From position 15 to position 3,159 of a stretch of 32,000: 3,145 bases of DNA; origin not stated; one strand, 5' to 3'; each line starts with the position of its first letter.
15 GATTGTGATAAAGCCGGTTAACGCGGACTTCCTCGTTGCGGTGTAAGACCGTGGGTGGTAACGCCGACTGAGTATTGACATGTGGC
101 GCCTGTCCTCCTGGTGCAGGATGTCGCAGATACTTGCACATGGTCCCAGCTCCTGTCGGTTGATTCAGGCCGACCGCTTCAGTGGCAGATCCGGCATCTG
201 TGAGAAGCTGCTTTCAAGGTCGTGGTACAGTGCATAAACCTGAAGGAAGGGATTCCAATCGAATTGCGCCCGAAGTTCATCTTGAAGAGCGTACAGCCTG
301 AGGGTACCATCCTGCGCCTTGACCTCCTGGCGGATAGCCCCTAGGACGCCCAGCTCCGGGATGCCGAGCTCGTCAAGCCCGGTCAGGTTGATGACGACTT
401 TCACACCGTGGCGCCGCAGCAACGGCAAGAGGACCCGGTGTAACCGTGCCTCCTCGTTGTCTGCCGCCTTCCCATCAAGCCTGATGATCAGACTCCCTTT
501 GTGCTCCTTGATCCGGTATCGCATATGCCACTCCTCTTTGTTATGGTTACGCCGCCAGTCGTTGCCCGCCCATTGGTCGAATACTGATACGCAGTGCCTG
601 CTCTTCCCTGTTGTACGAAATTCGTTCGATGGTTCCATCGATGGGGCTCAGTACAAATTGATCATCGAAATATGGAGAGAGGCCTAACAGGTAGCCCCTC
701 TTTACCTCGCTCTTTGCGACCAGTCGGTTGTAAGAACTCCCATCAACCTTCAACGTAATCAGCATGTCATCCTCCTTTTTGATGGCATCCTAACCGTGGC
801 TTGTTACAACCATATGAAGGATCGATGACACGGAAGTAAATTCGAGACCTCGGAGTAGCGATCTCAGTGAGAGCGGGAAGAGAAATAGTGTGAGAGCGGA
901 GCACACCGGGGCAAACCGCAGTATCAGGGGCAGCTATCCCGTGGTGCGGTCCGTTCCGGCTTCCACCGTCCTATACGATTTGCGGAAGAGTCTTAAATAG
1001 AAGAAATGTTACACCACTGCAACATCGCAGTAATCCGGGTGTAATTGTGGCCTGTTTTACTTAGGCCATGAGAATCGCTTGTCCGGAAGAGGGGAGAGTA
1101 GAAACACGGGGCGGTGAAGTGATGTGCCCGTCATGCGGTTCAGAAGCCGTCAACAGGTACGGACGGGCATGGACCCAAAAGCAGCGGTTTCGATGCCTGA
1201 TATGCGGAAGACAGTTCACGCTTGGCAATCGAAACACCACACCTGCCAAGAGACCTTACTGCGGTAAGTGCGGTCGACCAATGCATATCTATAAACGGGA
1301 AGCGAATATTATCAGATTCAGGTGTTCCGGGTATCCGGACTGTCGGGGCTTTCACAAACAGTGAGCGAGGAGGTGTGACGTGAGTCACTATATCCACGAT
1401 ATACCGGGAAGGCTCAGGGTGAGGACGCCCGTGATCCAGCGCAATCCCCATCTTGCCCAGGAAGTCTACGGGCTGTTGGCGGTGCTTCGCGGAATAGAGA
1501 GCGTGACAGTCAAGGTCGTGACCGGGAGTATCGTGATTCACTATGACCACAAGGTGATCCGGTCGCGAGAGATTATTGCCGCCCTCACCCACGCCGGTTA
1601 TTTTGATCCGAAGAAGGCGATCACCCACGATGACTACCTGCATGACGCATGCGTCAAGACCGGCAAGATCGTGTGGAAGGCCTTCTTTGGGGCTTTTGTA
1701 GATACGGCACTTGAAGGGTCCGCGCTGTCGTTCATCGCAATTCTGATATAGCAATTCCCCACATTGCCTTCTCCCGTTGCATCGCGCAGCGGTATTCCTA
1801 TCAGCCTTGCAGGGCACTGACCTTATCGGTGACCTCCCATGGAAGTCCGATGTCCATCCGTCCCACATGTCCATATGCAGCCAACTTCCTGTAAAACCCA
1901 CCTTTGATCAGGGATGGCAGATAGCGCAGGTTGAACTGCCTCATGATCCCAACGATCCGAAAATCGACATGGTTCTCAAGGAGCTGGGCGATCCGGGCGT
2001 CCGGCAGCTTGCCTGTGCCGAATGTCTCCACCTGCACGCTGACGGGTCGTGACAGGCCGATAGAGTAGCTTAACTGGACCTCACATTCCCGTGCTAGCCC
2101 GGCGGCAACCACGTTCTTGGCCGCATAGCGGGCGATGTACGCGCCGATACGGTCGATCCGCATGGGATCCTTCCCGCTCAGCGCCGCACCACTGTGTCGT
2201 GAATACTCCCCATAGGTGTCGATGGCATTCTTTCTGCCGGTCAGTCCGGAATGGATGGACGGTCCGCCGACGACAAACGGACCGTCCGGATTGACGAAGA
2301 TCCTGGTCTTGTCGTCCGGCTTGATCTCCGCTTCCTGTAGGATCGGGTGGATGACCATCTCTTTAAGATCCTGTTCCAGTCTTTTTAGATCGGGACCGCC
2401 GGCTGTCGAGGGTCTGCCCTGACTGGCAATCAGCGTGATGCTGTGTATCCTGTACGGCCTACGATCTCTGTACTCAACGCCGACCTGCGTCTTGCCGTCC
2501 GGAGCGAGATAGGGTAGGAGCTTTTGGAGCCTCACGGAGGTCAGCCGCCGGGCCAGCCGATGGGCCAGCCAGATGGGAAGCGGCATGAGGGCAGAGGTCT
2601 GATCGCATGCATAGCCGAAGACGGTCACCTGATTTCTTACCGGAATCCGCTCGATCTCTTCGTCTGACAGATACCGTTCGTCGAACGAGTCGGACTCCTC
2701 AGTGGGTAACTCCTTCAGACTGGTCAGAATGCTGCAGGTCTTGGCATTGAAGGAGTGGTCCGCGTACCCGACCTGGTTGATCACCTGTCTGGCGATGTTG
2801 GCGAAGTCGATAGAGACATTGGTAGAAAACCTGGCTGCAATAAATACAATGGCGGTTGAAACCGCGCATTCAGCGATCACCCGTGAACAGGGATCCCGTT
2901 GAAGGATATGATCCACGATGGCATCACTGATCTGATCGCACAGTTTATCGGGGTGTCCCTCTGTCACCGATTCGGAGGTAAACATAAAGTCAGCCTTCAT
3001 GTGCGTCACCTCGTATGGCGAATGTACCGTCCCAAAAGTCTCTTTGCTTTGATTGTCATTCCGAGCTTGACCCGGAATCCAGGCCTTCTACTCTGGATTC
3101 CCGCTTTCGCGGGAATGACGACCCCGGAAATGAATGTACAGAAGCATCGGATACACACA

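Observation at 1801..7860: Candidate undescribed membrane module: DUF5132-like protein, CxxC-less HMA-like/TM protein, 22-mer repeat protein and an HMA-fused P2-type ATPase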

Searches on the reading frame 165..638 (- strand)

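Call 3: search_protein_families(library=pfam, proteins=[window:165-638:-], max_evalue=0.01)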
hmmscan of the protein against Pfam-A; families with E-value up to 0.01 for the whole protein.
window:165-638:- (157 aa): 2 families
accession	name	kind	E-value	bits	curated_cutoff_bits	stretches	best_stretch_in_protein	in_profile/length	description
PF01740.26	STAS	-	1.8e-07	31.4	22.6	1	42-137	3-99/106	STAS domain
PF13466.11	STAS_2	-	7.5e-05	23.3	29.2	1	54-127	3-75/80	STAS domain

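Call 4: search_protein_families(library=ncbifam, proteins=[window:165-638:-], max_evalue=0.01)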
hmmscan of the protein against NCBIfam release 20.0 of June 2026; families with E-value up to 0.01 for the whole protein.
window:165-638:- (157 aa): 2 families
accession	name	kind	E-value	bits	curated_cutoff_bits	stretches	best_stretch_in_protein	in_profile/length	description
TIGR00377.1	ant_ant_sig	superfamily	1.1e-08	34.9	53.45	1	38-138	2-103/108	anti-sigma factor antagonist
TIGR02886.1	spore_II_AA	equivalog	0.0014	18.6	114.75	1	44-142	4-103/106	anti-sigma F factor antagonist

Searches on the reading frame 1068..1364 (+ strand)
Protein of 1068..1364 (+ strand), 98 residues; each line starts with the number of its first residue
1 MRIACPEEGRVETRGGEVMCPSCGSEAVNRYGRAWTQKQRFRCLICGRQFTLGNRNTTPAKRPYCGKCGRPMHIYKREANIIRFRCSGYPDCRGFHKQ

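Call 3: search_protein_families(library=pfam, proteins=[window:1068-1364:+], max_evalue=0.01)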
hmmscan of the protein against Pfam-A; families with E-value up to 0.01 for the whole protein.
window:1068-1364:+ (98 aa): 10 families
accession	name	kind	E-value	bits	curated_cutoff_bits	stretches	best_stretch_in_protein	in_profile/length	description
PF03811.18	Zn_ribbon_InsA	-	5.8e-07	29.6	26.1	1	18-46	6-34/35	InsA N-terminal domain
PF01396.24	Zn_ribbon_Top1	-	4.9e-06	26.7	32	0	64-93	3-31/39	Topoisomerase DNA binding C4 zinc finger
PF09723.15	Zn_ribbon_8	-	8.8e-05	22.9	34.4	1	41-70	6-34/41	Zinc ribbon domain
PF06044.18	DpnI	-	0.00025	21.2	26.7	0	17-56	31-69/183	Dam-replacing family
PF13408.12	Zn_ribbon_recom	-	0.0014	19.4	25.3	1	64-90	7-33/58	Recombinase zinc beta ribbon domain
PF01155.25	HypA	-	0.0036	17.8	28.9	0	37-72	67-96/112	Hydrogenase/urease nickel incorporation, metallochaperone, hypA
PF24859.1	FdhE_central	-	0.0037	17.8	27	1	19-47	1-29/39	FdhE, central domain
PF12760.12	Zn_ribbon_IS1595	-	0.0048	17.3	25.4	1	17-49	18-46/46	Transposase zinc-ribbon domain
PF23550.1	zf_Tbcl_Rhp7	-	0.0054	16.7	27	0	42-70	6-35/39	DNA repair protein rhp7 treble clef domain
PF07191.17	Zn_ribbon_6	-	0.0075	16.7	25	0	19-76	2-43/67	Double zinc ribbon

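Call 4: search_protein_families(library=ncbifam, proteins=[window:1068-1364:+], max_evalue=0.01)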
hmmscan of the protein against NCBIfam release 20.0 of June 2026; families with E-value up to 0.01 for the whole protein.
window:1068-1364:+ (98 aa): 9 families
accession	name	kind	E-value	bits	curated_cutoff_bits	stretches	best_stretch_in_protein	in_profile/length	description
NF050000.1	IS1_IS1595_Zn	domain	5.2e-11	42.9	28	1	20-52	1-33/34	IS1/IS1595 family N-terminal zinc-binding domain-containing protein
NF048018.1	IS256_N_4Cys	domain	9.9e-10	38.9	27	1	20-50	2-31/31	transposase-like zinc-binding domain-containing protein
NF033558.1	transpos_IS1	equivalog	3.3e-07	30.4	100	1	20-56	1-37/199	IS1 family transposase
NF011481.0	PRK14890.1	equivalog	0.00032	20.7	61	1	13-47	23-57/61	putative Zn-ribbon RNA-binding protein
NF001607.0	PRK00398.1-4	equivalog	0.0005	19.7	89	0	41-67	10-36/53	DNA-directed RNA polymerase subunit P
TIGR02605.1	CxxC_CxxC_SSSS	subfamily_domain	0.00095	19.2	31.3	0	41-70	6-34/52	FmdB family zinc ribbon protein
NF033544.1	transpos_IS1249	exception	0.0016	17.7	300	1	18-58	2-42/382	IS1249 family transposase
NF047912.1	ECs_2282_CxxC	subfamily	0.0034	17.2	37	0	19-51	4-38/60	ECs_2282 family putative zinc-binding protein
NF047723.1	TransFacS4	equivalog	0.0078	16.7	120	0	10-49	53-89/90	transcription factor S4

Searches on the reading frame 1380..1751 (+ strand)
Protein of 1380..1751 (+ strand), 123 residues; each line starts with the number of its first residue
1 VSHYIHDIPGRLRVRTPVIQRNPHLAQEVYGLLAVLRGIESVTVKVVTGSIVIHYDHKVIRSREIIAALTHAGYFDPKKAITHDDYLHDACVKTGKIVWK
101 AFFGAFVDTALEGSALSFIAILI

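Call 3: search_protein_families(library=pfam, proteins=[window:1380-1751:+], max_evalue=0.01)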
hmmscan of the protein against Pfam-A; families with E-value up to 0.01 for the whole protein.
window:1380-1751:+ (123 aa): 2 families
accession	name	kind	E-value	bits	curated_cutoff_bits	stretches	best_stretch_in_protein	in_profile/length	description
PF19991.5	HMA_2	-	6.6e-13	49.3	30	1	6-69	12-75/154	Heavy metal associated domain 2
PF00403.32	HMA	-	0.00018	22.3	24.8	1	32-74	19-61/62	Heavy-metal-associated domain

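Call 4: search_protein_families(library=ncbifam, proteins=[window:1380-1751:+], max_evalue=0.01)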
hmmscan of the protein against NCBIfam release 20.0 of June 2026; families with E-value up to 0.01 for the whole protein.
window:1380-1751:+ (123 aa): 2 families
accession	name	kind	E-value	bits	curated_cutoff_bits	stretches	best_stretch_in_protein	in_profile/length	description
NF033795.1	chaper_CopZ_Bs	exception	6.9e-05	23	91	1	25-74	14-63/66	copper chaperone CopZ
NF033794.2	chaper_CopZ_Eh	exception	0.00012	22.1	95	1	24-74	13-63/68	copper chaperone CopZ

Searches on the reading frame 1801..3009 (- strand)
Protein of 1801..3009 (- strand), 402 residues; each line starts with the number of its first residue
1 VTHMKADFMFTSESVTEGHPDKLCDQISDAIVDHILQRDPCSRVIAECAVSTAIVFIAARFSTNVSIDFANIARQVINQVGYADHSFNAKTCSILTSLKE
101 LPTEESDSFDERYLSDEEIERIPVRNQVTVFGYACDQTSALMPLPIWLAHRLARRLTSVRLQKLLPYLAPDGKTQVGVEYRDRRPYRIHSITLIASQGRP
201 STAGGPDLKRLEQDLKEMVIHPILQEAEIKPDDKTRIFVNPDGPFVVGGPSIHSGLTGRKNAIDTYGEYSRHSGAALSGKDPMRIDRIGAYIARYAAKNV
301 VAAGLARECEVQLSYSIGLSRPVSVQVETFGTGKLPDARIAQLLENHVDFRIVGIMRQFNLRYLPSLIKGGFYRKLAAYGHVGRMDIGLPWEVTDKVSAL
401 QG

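Call 3: search_protein_families(library=pfam, proteins=[window:1801-3009:-], max_evalue=0.01)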
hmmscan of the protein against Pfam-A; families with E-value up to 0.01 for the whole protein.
window:1801-3009:- (402 aa): 3 families
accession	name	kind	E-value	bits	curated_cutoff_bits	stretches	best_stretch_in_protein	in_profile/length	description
PF02773.21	S-AdoMet_synt_C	-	1.9e-53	180.6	25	1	247-392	1-137/138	S-adenosylmethionine synthetase, C-terminal domain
PF02772.21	S-AdoMet_synt_M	-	2.1e-35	121.9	29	1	123-245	3-120/120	S-adenosylmethionine synthetase, central domain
PF00438.25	S-AdoMet_synt_N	-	4e-35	120.8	33.1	1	8-100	2-96/99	S-adenosylmethionine synthetase, N-terminal domain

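Call 4: search_protein_families(library=ncbifam, proteins=[window:1801-3009:-], max_evalue=0.01)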
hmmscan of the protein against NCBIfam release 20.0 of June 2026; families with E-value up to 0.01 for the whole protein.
window:1801-3009:- (402 aa): 1 family
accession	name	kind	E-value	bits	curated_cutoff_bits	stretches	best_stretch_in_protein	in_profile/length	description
TIGR01034.1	metK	equivalog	6.5e-114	380.8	309.4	1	9-401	1-374/377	methionine adenosyltransferase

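Call 58: search_solved_structures(query=window:1801-3009:-, max_evalue=1e-20, show_alignments=2)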
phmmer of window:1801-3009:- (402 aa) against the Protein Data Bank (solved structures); distinct sequences matched with E-value up to 1e-20: 45.
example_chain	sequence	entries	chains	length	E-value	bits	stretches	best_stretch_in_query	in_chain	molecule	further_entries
5h9u_C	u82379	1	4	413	2.9e-99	336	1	2-401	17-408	S-adenosylmethionine synthase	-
7r3b_A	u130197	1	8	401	7.4e-99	334.6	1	8-401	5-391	S-adenosylmethionine synthase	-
3iml_A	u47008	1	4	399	2.1e-95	323.2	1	4-400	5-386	S-adenosylmethionine synthetase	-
6vcw_A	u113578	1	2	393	4.5e-93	315.6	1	7-394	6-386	S-adenosylmethionine synthase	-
7low_A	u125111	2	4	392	1.3e-92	314.1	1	3-400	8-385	S-adenosylmethionine synthase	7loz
7r2w_A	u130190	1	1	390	2.6e-92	313.1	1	6-400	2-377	S-adenosylmethionine synthase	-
7ll3_A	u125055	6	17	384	3e-92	312.9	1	6-400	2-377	S-adenosylmethionine synthase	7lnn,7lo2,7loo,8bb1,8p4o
7ock_B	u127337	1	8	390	3.2e-92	312.8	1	6-400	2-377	S-adenosylmethionine synthase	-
1fug_A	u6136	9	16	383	3.9e-92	312.5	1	8-400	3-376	S-ADENOSYLMETHIONINE SYNTHETASE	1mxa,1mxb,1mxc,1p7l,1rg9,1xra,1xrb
8jzg_A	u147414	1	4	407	3.2e-91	309.5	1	6-401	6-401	S-adenosylmethionine synthase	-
8jzh_A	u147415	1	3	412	3.3e-91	309.5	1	6-401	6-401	S-adenosylmethionine synthase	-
3tde_A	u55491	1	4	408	5.2e-91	308.8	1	8-400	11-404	S-adenosylmethionine synthase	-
3rv2_A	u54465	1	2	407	5.8e-91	308.7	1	8-400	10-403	S-adenosylmethionine synthase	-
8jzi_A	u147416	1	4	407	1.1e-90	307.7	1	6-401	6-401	S-adenosylmethionine synthase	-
5t8s_A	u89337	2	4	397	2.7e-90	306.5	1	3-401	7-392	S-adenosylmethionine synthase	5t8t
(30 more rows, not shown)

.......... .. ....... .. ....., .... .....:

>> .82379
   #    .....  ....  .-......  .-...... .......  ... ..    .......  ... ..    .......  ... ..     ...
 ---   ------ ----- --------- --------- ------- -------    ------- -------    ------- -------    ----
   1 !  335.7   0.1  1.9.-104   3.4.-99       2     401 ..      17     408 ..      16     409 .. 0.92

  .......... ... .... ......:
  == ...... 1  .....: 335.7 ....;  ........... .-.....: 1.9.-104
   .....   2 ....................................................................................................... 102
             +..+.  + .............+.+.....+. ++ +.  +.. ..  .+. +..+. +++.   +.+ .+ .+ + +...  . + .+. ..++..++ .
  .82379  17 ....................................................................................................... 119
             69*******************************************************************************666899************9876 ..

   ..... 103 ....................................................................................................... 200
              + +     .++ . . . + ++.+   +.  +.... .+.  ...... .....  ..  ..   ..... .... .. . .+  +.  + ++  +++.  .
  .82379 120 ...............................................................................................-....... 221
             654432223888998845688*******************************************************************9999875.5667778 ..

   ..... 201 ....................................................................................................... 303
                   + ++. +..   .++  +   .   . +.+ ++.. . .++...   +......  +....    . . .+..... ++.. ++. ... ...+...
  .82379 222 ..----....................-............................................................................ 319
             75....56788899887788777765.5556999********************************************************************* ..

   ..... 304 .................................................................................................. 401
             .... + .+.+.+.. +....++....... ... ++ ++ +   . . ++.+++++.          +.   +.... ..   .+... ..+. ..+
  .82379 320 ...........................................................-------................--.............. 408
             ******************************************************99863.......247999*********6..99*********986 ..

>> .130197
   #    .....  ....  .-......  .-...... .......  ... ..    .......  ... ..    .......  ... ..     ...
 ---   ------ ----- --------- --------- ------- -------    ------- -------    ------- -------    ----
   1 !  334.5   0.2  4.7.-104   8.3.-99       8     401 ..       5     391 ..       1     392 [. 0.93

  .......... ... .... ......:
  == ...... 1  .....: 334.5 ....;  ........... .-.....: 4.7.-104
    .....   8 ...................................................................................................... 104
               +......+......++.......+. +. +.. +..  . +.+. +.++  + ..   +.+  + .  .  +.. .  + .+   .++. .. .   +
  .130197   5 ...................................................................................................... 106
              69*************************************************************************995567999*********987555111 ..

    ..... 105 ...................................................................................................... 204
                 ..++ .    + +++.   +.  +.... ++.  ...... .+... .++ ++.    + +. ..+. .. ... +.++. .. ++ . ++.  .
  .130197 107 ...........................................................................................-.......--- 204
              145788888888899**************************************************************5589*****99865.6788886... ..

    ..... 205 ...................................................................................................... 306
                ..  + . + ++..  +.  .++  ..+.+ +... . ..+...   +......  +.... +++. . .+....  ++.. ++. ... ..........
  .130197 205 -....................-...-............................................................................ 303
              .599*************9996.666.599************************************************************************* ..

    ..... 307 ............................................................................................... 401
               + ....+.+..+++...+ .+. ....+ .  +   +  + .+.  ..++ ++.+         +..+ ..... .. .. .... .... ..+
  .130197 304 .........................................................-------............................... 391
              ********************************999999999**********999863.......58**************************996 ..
